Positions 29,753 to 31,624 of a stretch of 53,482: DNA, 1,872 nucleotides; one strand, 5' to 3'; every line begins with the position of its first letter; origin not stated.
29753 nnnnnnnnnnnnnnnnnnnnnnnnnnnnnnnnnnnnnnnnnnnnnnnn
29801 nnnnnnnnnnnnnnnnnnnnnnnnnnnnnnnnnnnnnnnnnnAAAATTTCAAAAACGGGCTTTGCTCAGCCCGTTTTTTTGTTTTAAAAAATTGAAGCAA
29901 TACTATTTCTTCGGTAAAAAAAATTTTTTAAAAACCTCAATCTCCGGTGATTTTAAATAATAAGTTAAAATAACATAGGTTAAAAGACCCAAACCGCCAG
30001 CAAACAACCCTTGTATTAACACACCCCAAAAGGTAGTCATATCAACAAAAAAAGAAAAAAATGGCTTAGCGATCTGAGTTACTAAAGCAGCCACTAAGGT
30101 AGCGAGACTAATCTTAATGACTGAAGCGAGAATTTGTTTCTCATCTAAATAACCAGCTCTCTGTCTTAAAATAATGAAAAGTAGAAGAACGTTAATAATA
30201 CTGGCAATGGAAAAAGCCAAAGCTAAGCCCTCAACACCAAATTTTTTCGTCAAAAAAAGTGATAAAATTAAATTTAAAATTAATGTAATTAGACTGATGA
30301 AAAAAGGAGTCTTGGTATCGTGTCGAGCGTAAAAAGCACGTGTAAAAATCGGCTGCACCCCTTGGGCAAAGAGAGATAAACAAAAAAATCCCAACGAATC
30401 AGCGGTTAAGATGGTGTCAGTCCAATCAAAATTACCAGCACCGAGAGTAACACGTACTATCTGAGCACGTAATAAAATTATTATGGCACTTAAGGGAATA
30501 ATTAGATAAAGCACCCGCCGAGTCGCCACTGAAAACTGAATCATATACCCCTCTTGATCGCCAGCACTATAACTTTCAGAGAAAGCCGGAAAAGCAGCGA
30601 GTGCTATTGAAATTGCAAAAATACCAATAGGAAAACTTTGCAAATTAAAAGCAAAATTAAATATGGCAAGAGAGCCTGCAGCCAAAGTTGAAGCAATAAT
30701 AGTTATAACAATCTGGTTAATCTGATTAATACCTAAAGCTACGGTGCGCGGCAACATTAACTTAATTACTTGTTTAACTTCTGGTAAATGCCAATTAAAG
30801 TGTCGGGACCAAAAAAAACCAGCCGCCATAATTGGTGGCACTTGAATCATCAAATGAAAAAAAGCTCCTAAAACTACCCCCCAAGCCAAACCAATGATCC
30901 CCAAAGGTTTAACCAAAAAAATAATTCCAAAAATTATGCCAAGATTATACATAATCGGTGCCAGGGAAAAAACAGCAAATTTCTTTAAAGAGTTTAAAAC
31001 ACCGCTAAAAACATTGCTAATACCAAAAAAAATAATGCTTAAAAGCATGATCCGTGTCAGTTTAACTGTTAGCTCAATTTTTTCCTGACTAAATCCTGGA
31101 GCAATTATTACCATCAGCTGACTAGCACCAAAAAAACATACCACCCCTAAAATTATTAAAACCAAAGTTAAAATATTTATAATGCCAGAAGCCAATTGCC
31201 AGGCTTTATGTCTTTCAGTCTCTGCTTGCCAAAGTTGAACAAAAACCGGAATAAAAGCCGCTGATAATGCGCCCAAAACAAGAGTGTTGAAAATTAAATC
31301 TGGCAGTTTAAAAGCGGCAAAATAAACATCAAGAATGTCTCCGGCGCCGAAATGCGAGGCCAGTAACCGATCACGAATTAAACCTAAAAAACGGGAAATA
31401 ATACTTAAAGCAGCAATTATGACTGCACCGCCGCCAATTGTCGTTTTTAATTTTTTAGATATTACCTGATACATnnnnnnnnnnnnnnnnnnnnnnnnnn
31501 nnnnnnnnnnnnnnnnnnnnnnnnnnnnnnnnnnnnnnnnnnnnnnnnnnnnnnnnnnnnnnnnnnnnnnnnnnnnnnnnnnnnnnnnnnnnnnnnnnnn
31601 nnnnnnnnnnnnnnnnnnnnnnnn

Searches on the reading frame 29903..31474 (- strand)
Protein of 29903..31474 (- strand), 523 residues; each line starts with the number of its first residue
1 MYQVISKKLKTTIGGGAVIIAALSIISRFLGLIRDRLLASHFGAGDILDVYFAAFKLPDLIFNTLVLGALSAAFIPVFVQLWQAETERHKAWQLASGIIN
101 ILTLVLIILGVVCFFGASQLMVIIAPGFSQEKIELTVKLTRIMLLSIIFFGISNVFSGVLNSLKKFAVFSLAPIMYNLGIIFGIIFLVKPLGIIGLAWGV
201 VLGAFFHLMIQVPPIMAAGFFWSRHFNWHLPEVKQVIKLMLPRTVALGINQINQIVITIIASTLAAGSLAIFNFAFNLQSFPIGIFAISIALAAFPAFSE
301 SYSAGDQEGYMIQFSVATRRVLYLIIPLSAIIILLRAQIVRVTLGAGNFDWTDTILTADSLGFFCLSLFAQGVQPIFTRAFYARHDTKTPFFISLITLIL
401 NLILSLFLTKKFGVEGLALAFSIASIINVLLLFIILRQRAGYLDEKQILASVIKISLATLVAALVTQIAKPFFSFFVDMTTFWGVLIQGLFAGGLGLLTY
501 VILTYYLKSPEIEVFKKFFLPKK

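Call 13: find_homologous_proteins(query=window:29903-31474:-)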
Query window:29903-31474:- (523 aa): 7162 proteins with E <= 0.001 among 8000 candidates; the best 120 are listed.
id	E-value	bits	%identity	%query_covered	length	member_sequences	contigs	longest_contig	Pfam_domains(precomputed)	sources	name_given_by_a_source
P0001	0.0e+0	1093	100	100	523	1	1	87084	PF01943.23,PF01554.24,PF03023.20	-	-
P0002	1.8e-240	818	73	100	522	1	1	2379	PF01943.23,PF01554.24,PF13440.12,PF03023.20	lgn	-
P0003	7.2e-175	601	58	97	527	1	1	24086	PF01943.23,PF01554.24,PF13440.12,PF03023.20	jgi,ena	-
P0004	8.9e-175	601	58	98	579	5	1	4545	PF01943.23,PF01554.24,PF03023.20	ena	-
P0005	5.9e-174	598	57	99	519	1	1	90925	PF01943.23,PF01554.24,PF03023.20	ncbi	-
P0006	1.2e-173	597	54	100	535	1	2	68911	PF01554.24,PF13440.12,PF03023.20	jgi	-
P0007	3.7e-173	595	57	99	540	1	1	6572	PF01554.24,PF13440.12,PF03023.20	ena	-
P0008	1.5e-172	593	58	98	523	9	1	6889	PF01554.24,PF03023.20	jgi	-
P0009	2.0e-172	593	56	100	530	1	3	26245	PF01943.23,PF01554.24,PF13440.12,PF03023.20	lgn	-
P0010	3.6e-171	589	54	99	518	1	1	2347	PF01554.24,PF03023.20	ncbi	-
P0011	5.3e-171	588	56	99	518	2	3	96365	PF01554.24,PF03023.20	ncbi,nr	ncbi:murein biosynthesis integral membrane protein MurJ [Patescibacteria group bacterium]|nr:murein 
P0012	5.8e-171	588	57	99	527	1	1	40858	PF01943.23,PF01554.24,PF13440.12,PF03023.20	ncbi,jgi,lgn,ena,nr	ncbi:murein biosynthesis integral membrane protein MurJ [Patescibacteria group bacterium]|nr:murein 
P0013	6.7e-171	588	55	99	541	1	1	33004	PF01554.24,PF13440.12,PF03023.20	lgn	-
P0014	1.1e-170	587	56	99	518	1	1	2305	PF01554.24,PF03023.20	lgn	-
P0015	3.4e-170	586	57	99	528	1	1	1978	PF01943.23,PF01554.24,PF13440.12,PF03023.20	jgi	-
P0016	5.4e-170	585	57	98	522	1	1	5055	PF01943.23,PF01554.24,PF03023.20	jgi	-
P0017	1.0e-169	584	55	98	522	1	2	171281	PF01943.23,PF01554.24,PF13440.12,PF03023.20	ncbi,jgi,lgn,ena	-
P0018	1.3e-169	584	55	100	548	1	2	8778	PF01554.24,PF03023.20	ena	-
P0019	1.3e-169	584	54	100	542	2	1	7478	PF01554.24,PF03023.20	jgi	-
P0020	1.3e-169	584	56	99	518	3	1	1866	PF01554.24,PF03023.20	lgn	-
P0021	2.1e-169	583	56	100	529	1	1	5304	PF01943.23,PF01554.24,PF13440.12,PF03023.20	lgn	-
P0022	3.9e-169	582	56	99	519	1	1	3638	PF01943.23,PF01554.24,PF03023.20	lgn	-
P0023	4.8e-169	582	56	99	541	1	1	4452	PF01554.24,PF13440.12,PF03023.20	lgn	-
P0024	1.5e-168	580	54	99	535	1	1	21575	PF01554.24,PF13440.12,PF03023.20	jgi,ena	-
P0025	2.0e-168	580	55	100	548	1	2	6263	PF01554.24,PF03023.20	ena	-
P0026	4.1e-168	579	57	96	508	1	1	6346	PF01554.24,PF03023.20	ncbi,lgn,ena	-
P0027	4.7e-168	579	57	99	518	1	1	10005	PF01554.24,PF03023.20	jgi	-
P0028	8.6e-168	578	54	100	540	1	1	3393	PF01943.23,PF13440.12,PF03023.20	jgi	jgi:putative peptidoglycan lipid II flippase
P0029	8.8e-168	578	56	98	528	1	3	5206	PF01554.24,PF13440.12,PF03023.20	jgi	-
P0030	1.6e-167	577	54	100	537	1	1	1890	PF01943.23,PF01554.24,PF13440.12,PF03023.20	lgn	-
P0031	4.7e-167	575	56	99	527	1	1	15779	PF01943.23,PF01554.24,PF13440.12,PF03023.20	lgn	-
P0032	5.9e-167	575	56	98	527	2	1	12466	PF01554.24,PF13440.12,PF03023.20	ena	-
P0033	7.5e-167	575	54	100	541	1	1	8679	PF01554.24,PF03023.20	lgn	-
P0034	1.2e-166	574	55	100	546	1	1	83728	PF01554.24,PF03023.20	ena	-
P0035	4.0e-166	572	54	100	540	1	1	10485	PF01554.24,PF03023.20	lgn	-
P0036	1.4e-165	571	57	99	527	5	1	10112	PF01554.24,PF13440.12,PF03023.20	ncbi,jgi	-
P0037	4.1e-165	569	53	100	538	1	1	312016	PF01943.23,PF01554.24,PF13440.12,PF03023.20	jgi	-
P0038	4.7e-165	569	55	99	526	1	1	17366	PF01943.23,PF01554.24,PF13440.12,PF03023.20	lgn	-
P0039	5.6e-165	569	52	98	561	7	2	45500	PF01943.23,PF01554.24,PF13440.12,PF03023.20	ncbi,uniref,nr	ncbi:murein biosynthesis integral membrane protein MurJ [Candidatus Kuenenbacteria bacterium CG11_bi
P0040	6.6e-165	568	56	99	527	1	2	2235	PF01554.24,PF03023.20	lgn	-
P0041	8.1e-165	568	53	99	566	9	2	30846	PF01943.23,PF01554.24,PF13440.12,PF03023.20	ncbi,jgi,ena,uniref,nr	ncbi:murein biosynthesis integral membrane protein MurJ [Candidatus Kuenenbacteria bacterium RIFCSPL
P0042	1.3e-164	567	57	96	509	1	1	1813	PF01943.23,PF01554.24,PF13440.12,PF03023.20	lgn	-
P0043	1.3e-164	567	53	100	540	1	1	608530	PF01943.23,PF01554.24,PF13440.12,PF03023.20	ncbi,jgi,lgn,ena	ncbi:MAG: murein biosynthesis integral membrane protein MurJ [Patescibacteria group bacterium]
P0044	2.0e-164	567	55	98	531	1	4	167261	PF01554.24,PF13440.12,PF03023.20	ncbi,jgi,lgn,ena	-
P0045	4.5e-164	566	55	100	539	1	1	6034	PF01554.24,PF13440.12,PF03023.20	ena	-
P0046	4.6e-164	565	53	100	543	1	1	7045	PF01554.24,PF13440.12,PF03023.20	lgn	-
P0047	5.2e-164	565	53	99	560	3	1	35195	PF01943.23,PF01554.24,PF03023.20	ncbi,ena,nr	ncbi:murein biosynthesis integral membrane protein MurJ [Candidatus Kuenenbacteria bacterium]|nr:mur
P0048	5.7e-164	565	53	100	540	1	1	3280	PF01554.24,PF13440.12,PF03023.20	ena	-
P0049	6.8e-164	565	54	99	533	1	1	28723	PF01943.23,PF01554.24,PF13440.12,PF03023.20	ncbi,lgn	ncbi:MAG: murein biosynthesis integral membrane protein MurJ [Candidatus Kuenenbacteria bacterium]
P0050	7.2e-164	565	53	100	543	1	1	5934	PF01554.24,PF03023.20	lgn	-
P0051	1.4e-163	564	53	98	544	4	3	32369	PF01554.24,PF13440.12,PF03023.20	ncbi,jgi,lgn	-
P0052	1.5e-163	564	55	99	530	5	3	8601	PF01554.24,PF13440.12,PF03023.20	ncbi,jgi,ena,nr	ncbi:MAG TPA: murein biosynthesis integral membrane protein MurJ [Patescibacteria group bacterium]|n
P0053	2.1e-163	563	54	99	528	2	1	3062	PF01943.23,PF01554.24,PF13440.12,PF03023.20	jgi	jgi:putative peptidoglycan lipid II flippase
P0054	3.0e-163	563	53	99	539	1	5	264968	PF01554.24,PF03023.20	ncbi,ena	-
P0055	9.3e-163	561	54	98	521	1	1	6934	PF01554.24,PF13440.12,PF03023.20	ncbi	-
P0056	1.3e-162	561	54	99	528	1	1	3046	PF01554.24,PF03023.20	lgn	-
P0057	1.5e-162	561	52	98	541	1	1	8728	PF01554.24,PF13440.12,PF03023.20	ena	-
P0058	2.0e-162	560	55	99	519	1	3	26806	PF01554.24,PF03023.20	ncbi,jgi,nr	ncbi:murein biosynthesis integral membrane protein MurJ [Candidatus Falkowbacteria bacterium]|nr:mur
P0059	2.5e-162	560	52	99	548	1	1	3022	PF01554.24,PF13440.12,PF03023.20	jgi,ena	-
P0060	3.6e-162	559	52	98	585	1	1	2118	PF01943.23,PF01554.24,PF03023.20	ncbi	-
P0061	4.2e-162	559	54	99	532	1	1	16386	PF01554.24,PF03023.20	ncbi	ncbi:MAG: murein biosynthesis integral membrane protein MurJ [Patescibacteria group bacterium]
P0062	6.7e-162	558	54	99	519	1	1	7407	PF01943.23,PF03023.20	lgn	-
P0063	7.0e-162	558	51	99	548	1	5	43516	PF01554.24,PF13440.12,PF03023.20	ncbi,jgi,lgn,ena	-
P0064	7.7e-162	558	52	100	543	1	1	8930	PF01943.23,PF01554.24,PF03023.20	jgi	jgi:putative peptidoglycan lipid II flippase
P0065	1.1e-161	558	53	99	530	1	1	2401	PF01554.24,PF13440.12,PF03023.20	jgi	jgi:putative peptidoglycan lipid II flippase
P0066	1.2e-161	557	53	97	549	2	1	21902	PF01554.24,PF03023.20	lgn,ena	-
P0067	1.7e-161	557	52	100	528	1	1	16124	PF01943.23,PF01554.24,PF13440.12,PF03023.20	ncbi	ncbi:MAG: murein biosynthesis integral membrane protein MurJ [Patescibacteria group bacterium]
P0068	2.3e-161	557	53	100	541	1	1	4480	PF01554.24,PF13440.12,PF03023.20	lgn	-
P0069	3.3e-161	556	53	99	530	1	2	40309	PF01943.23,PF01554.24,PF13440.12,PF03023.20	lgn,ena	-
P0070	3.5e-161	556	55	98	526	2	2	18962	PF01554.24,PF03023.20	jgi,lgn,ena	-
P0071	3.6e-161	556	51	99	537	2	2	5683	PF01554.24,PF13440.12,PF03023.20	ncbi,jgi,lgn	ncbi:MAG: murein biosynthesis integral membrane protein MurJ [Patescibacteria group bacterium]|jgi:p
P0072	4.0e-161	556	51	99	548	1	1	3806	PF01554.24,PF13440.12,PF03023.20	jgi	-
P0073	5.6e-161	555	53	100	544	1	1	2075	PF01554.24,PF13440.12,PF03023.20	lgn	-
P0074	7.6e-161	555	54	97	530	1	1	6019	PF01554.24,PF03023.20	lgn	-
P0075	9.7e-161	555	52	99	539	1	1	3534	PF01554.24,PF13440.12,PF03023.20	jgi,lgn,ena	-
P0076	1.1e-160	554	51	99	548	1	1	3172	PF01554.24,PF13440.12,PF03023.20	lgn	-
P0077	1.6e-160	554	54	99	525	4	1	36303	PF01554.24,PF03023.20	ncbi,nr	ncbi:MAG: murein biosynthesis integral membrane protein MurJ [Candidatus Komeilibacteria bacterium]|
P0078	2.4e-160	553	54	100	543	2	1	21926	PF01943.23,PF01554.24,PF03023.20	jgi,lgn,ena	-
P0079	2.8e-160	553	53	100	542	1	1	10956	PF01554.24,PF13440.12,PF03023.20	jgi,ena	-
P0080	2.9e-160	553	51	99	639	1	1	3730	PF01554.24,PF13440.12,PF03023.20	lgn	-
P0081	3.0e-160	553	51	97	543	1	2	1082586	PF01943.23,PF01554.24,PF13440.12,PF03023.20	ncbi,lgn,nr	ncbi:MAG: murein biosynthesis integral membrane protein MurJ [Candidatus Nomurabacteria bacterium]|n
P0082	3.0e-160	553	51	100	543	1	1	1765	PF01554.24,PF03023.20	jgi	-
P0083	3.2e-160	553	52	100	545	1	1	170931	PF13440.12,PF03023.20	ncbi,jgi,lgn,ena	ncbi:MAG: murein biosynthesis integral membrane protein MurJ [Patescibacteria group bacterium]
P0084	5.0e-160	552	53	99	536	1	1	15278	PF01554.24,PF03023.20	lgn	-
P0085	6.8e-160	552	52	98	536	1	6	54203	PF01554.24,PF13440.12,PF03023.20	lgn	-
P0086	6.9e-160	552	53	98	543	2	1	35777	PF13440.12,PF03023.20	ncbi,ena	ncbi:MAG: murein biosynthesis integral membrane protein MurJ [Patescibacteria group bacterium]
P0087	7.0e-160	552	53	100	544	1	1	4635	PF01943.23,PF03023.20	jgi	-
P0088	8.4e-160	551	54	100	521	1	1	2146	PF01554.24,PF03023.20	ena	-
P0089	8.7e-160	551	51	100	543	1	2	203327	PF01554.24,PF03023.20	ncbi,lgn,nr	ncbi:MAG: murein biosynthesis integral membrane protein MurJ [Patescibacteria group bacterium]|nr:mu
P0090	9.0e-160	551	53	98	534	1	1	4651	PF01554.24,PF13440.12,PF03023.20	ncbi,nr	ncbi:MAG: murein biosynthesis integral membrane protein MurJ [Armatimonadetes bacterium]|nr:murein b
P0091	1.1e-159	551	54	99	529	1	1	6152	PF01554.24,PF03023.20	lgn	-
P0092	1.2e-159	551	51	99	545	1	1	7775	PF13440.12,PF03023.20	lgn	-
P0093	1.7e-159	550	53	98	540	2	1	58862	PF01943.23,PF01554.24,PF13440.12,PF03023.20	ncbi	-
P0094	1.7e-159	550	53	100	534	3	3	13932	PF01554.24,PF03023.20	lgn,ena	-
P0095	2.1e-159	550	51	100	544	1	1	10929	PF01554.24,PF13440.12,PF03023.20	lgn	-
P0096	2.3e-159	550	53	99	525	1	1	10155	PF01554.24,PF03023.20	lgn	-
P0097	3.0e-159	550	55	92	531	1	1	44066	PF01554.24,PF03023.20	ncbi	ncbi:murein biosynthesis integral membrane protein MurJ [Patescibacteria group bacterium]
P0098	3.1e-159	550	52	100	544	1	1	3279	PF01943.23,PF03023.20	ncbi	-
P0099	3.3e-159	549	51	100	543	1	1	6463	PF01554.24,PF03023.20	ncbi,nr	ncbi:MAG: murein biosynthesis integral membrane protein MurJ [Patescibacteria group bacterium]|nr:mu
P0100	3.5e-159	549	52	99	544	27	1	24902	PF01943.23,PF13440.12,PF03023.20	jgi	-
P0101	5.5e-159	549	53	98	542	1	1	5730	PF01554.24,PF13440.12,PF03023.20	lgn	-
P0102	5.8e-159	549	51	100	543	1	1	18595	PF01554.24,PF13440.12,PF03023.20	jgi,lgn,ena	-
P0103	6.4e-159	549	52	96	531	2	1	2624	PF01554.24,PF13440.12,PF03023.20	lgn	-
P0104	7.6e-159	548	55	99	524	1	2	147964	PF01554.24,PF03023.20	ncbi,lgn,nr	ncbi:MAG: murein biosynthesis integral membrane protein MurJ [Candidatus Komeilibacteria bacterium]|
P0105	9.4e-159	548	53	97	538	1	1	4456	PF01943.23,PF01554.24,PF13440.12,PF03023.20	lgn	-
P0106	9.7e-159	548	51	98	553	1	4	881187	PF01554.24,PF13440.12,PF03023.20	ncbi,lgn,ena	-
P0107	1.2e-158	548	52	99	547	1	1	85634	PF01554.24,PF13440.12,PF03023.20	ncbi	-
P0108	2.2e-158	547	52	99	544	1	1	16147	PF03023.20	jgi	jgi:putative peptidoglycan lipid II flippase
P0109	2.3e-158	547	54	98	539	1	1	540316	PF01554.24,PF13440.12,PF03023.20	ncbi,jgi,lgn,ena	ncbi:MAG: murein biosynthesis integral membrane protein MurJ [Patescibacteria group bacterium]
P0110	2.5e-158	547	53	99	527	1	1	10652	PF01554.24,PF13440.12,PF03023.20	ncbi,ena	-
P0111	2.7e-158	546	51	98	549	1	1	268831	PF01554.24,PF13440.12,PF03023.20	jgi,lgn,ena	-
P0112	3.1e-158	546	53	100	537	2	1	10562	PF01554.24,PF13440.12,PF03023.20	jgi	jgi:putative peptidoglycan lipid II flippase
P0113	3.5e-158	546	51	99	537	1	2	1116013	PF01554.24,PF13440.12,PF03023.20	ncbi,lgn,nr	ncbi:MAG: murein biosynthesis integral membrane protein MurJ [Candidatus Kerfeldbacteria bacterium]|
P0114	3.5e-158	546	51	99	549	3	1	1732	PF01943.23,PF01554.24,PF13440.12,PF03023.20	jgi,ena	-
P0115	3.8e-158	546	52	99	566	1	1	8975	PF01554.24,PF13440.12,PF03023.20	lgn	-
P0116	4.5e-158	546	53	98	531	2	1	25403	PF01554.24,PF13440.12,PF03023.20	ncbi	-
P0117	5.0e-158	546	54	97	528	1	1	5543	PF01554.24,PF03023.20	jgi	-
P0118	6.0e-158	545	52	99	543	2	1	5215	PF01554.24,PF03023.20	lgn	-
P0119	6.4e-158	545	53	97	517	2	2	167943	PF01554.24,PF03023.20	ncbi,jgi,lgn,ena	-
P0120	7.6e-158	545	52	98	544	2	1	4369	PF01943.23,PF13440.12,PF03023.20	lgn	-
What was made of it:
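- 29903..31474 (-): murJ (lipid II flippase), the downstream neighbour. I do not consider it controlled by unit 1. PF03023 MurJ; best named homologs are from Patescibacteria (call 13).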

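Call 14: find_encoding_contigs(protein=P0002, flank=3000, max_places=3)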
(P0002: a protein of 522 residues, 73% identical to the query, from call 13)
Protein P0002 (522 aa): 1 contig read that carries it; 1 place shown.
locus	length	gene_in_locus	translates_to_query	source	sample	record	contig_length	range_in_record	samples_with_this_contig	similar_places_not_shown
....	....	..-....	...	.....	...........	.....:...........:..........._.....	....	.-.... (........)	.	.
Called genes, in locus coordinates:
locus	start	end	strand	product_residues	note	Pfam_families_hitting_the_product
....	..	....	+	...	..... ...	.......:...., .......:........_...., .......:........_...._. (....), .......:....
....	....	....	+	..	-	-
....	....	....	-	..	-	?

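Call 15: find_encoding_contigs(protein=P0003, flank=4000, max_places=3)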
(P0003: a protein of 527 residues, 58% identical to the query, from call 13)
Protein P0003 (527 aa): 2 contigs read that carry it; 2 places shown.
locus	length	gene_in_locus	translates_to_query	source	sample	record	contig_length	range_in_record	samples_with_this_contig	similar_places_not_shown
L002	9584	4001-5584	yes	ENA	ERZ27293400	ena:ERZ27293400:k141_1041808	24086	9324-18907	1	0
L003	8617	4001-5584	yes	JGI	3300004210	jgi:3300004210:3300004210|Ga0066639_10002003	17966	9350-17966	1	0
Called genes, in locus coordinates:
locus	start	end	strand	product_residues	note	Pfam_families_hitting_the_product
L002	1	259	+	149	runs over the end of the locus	PF01281:Ribosomal_L9_N, PF03948:Ribosomal_L9_C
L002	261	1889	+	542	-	PF06418:CTP_synth_N, PF00117:GATase, PF07722:Peptidase_C26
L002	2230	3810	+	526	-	-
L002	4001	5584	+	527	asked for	PF03023:MurJ, PF01943:Polysacc_synt, PF13440:Polysacc_synt_3, PF01554:MatE (weak)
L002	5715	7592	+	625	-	PF00009:GTP_EFTU, PF03144:GTP_EFTU_D2 (weak), PF00679:EFG_C, PF06421:LepA_C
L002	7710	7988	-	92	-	-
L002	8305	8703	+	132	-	PF04977:DivIC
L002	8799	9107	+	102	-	-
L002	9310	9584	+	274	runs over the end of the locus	PF03330:DPBB_1 (weak)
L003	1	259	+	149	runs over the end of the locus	PF01281:Ribosomal_L9_N, PF03948:Ribosomal_L9_C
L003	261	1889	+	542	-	PF06418:CTP_synth_N, PF00117:GATase, PF07722:Peptidase_C26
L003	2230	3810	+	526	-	-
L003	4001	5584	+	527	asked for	PF03023:MurJ, PF01943:Polysacc_synt, PF13440:Polysacc_synt_3, PF01554:MatE (weak)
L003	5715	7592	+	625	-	PF00009:GTP_EFTU, PF03144:GTP_EFTU_D2 (weak), PF00679:EFG_C, PF06421:LepA_C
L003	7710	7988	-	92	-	-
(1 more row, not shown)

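Call 16: find_encoding_contigs(protein=P0005, flank=4000, max_places=3)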
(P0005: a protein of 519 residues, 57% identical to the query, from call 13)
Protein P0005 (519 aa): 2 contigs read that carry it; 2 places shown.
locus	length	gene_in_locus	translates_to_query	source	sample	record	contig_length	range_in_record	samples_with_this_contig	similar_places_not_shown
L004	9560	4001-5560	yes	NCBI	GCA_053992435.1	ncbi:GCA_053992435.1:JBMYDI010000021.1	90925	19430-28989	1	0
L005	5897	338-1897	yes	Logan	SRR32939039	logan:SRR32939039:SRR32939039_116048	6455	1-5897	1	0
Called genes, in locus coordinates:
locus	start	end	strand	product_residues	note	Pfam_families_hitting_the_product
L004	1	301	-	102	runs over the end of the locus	-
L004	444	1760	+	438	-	PF22694:CtpB_N-like, PF00595:PDZ, PF13180:PDZ_2, PF17820:PDZ_6, PF03572:Peptidase_S41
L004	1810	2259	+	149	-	PF01281:Ribosomal_L9_N, PF03948:Ribosomal_L9_C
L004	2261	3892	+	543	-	PF06418:CTP_synth_N, PF00117:GATase, PF07722:Peptidase_C26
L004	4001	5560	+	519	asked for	PF01943:Polysacc_synt, PF03023:MurJ, PF01554:MatE (weak)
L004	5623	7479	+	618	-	PF00009:GTP_EFTU, PF03144:GTP_EFTU_D2 (weak), PF14492:EFG_III (faint), PF00679:EFG_C, PF06421:LepA_C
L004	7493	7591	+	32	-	-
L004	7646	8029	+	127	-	PF04977:DivIC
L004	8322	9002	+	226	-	PF02463:SMC_N (weak), PF00005:ABC_tran, PF13401:AAA_22 (weak)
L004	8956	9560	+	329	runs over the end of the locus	PF18075:FtsX_ECD, PF02687:FtsX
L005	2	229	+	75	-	?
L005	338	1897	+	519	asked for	PF01943:Polysacc_synt, PF03023:MurJ, PF01554:MatE (weak)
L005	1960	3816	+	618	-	PF00009:GTP_EFTU, PF03144:GTP_EFTU_D2 (weak), PF14492:EFG_III (faint), PF00679:EFG_C, PF06421:LepA_C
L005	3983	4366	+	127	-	PF04977:DivIC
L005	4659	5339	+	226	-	PF02463:SMC_N (weak), PF00005:ABC_tran, PF13401:AAA_22 (weak)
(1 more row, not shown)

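Call 19: find_encoding_contigs(protein=window:29903-31474:-, flank=10000, max_places=5)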
Protein window:29903-31474:- (523 aa): 3 contigs read that carry it; 3 places shown.
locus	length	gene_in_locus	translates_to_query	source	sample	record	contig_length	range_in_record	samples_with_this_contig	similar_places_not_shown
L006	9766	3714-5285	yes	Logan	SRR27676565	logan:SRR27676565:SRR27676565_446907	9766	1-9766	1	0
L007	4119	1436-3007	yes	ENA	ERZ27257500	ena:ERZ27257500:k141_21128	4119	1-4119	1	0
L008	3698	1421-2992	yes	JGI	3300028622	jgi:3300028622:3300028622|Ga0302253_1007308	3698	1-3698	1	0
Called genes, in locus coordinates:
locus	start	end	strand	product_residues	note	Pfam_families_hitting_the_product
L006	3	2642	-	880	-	?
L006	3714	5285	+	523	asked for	PF03023:MurJ, PF01943:Polysacc_synt (weak), PF01554:MatE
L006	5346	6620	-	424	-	PF01210:NAD_Gly3P_dh_N (faint), PF03446:NAD_binding_2 (weak), PF03721:UDPG_MGDP_dh_N, PF03807:F420_oxidored (faint), PF00984:UDPG_MGDP_dh, PF03720:UDPG_MGDP_dh_C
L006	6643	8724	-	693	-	-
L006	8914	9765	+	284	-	?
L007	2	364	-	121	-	?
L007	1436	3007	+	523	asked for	PF03023:MurJ, PF01943:Polysacc_synt (weak), PF01554:MatE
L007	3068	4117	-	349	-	?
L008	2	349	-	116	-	?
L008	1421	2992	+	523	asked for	PF03023:MurJ, PF01943:Polysacc_synt (weak), PF01554:MatE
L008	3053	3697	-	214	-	?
